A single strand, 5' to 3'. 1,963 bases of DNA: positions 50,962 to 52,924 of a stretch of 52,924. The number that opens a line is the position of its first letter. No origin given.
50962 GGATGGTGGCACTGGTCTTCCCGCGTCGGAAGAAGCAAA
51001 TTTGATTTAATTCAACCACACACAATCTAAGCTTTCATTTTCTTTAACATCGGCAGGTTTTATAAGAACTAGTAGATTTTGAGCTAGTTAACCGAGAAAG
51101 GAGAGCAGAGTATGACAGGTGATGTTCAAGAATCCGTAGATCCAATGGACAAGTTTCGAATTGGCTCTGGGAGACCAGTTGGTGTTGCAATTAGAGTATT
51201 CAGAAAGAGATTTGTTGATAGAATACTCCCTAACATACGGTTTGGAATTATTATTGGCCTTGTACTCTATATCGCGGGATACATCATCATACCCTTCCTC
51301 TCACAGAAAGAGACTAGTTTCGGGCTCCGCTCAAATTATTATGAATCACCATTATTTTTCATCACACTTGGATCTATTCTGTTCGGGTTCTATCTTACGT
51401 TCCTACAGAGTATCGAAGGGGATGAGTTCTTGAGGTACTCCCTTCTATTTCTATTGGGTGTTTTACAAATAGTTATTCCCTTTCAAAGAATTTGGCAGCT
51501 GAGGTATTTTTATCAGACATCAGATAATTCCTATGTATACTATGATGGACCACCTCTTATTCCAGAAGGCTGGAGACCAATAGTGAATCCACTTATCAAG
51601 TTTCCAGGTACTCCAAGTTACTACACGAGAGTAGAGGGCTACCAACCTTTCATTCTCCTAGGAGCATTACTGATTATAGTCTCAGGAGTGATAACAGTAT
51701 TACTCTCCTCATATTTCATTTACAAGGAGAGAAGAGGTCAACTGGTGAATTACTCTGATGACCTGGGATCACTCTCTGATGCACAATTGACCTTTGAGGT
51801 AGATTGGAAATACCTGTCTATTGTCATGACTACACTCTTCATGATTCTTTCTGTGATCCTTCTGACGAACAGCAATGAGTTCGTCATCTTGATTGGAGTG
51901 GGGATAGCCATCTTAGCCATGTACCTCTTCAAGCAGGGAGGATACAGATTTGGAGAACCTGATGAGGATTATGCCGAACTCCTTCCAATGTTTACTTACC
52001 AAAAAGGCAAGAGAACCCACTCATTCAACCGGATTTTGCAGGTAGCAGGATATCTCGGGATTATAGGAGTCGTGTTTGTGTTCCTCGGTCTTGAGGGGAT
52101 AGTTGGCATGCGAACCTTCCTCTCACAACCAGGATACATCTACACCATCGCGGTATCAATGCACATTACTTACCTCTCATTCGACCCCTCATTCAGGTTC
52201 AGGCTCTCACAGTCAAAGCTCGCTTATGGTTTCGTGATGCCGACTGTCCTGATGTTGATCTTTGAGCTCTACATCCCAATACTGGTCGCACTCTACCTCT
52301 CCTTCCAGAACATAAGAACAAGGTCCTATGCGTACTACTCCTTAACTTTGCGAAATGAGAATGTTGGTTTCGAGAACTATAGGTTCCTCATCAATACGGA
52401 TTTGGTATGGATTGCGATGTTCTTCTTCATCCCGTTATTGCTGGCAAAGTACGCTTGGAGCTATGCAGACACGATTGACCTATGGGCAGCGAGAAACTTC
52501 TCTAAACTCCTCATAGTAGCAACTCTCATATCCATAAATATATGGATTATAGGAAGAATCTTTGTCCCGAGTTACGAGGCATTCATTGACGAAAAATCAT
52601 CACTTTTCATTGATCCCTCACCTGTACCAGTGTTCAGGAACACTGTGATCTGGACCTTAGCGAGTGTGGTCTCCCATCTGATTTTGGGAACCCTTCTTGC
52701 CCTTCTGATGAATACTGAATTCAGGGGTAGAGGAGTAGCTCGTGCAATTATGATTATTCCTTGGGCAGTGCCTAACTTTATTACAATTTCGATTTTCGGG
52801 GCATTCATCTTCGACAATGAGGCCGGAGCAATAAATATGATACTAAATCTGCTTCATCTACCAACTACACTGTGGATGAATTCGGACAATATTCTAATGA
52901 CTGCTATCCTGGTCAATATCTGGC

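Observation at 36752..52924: Complete Sus-like alpha-glucan capture locus built from C-terminally anchored archaeal surface proteins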

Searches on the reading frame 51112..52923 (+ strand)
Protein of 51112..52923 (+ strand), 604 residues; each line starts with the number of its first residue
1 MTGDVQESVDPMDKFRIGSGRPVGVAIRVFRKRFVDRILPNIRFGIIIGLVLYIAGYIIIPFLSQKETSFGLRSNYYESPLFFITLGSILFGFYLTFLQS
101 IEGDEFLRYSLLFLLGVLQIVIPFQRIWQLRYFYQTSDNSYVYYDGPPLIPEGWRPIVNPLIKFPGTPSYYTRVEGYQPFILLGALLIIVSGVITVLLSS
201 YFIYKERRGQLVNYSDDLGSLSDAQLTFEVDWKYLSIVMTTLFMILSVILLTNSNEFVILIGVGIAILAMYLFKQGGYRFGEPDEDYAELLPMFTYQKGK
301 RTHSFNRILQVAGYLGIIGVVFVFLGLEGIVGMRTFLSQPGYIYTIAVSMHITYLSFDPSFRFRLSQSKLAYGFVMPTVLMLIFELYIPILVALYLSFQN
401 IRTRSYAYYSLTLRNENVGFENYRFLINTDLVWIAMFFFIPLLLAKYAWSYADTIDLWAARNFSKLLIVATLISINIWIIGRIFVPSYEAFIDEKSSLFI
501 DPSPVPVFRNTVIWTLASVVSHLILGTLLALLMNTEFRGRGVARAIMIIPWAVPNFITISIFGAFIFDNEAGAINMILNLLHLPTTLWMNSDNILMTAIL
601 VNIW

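Call 5: search_protein_families(library=pfam, proteins=[window:51112-52923:+], max_evalue=0.01)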
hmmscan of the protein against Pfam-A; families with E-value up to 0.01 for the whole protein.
window:51112-52923:+ (604 aa): 0 families

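Call 6: search_protein_families(library=ncbifam, proteins=[window:51112-52923:+], max_evalue=0.01)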
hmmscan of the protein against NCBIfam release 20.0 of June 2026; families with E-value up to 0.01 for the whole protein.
window:51112-52923:+ (604 aa): 1 family
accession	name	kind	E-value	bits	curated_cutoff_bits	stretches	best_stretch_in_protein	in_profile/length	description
NF008232.0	PRK10999.1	equivalog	3.7e-13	49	392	1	505-604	284-384/520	maltose ABC transporter permease MalF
